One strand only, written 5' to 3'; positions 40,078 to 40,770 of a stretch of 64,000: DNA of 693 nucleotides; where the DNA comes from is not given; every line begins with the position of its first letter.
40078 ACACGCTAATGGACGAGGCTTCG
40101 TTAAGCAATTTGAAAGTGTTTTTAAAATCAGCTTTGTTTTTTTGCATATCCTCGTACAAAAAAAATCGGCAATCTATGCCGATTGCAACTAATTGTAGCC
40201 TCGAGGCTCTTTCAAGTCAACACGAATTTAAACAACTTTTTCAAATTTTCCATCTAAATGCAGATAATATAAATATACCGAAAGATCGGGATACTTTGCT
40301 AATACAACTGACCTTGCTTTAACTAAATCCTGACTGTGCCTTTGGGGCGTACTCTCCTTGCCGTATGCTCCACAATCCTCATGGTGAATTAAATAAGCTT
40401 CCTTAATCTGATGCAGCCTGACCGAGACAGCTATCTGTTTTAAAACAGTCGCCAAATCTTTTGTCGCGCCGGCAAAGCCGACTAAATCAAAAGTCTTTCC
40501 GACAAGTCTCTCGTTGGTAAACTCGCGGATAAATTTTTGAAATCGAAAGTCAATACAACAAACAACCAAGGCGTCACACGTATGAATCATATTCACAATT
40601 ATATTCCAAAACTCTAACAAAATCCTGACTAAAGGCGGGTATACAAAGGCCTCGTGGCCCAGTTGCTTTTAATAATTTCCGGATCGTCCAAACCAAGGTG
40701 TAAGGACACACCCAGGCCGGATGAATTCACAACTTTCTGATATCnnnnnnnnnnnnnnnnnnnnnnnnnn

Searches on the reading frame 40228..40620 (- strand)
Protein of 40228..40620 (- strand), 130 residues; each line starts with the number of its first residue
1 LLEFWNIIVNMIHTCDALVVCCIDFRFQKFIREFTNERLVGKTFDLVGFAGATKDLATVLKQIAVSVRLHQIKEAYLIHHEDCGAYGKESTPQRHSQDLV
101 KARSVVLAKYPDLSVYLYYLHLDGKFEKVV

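Call 3: search_protein_families(library=pfam, proteins=[window:40228-40620:-], max_evalue=1)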
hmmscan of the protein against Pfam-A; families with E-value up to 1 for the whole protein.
window:40228-40620:- (130 aa): 2 families
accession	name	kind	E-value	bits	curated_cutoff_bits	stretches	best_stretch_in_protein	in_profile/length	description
PF20393.3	Pro_CA_2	-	2.3e-13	50.9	30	1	17-129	6-124/125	Putative carbonic anhydrase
PF00484.24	Pro_CA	-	0.058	14.1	25.7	1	17-92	1-74/156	Carbonic anhydrase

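Call 4: search_protein_families(library=ncbifam, proteins=[window:40228-40620:-], max_evalue=1)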
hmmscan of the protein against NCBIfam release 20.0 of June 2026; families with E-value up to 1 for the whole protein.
window:40228-40620:- (130 aa): 0 families

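Call 46: search_protein_families(library=padloc, proteins=[window:40228-40620:-], max_evalue=1)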
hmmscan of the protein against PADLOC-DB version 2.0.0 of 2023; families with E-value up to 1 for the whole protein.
window:40228-40620:- (130 aa): 0 families
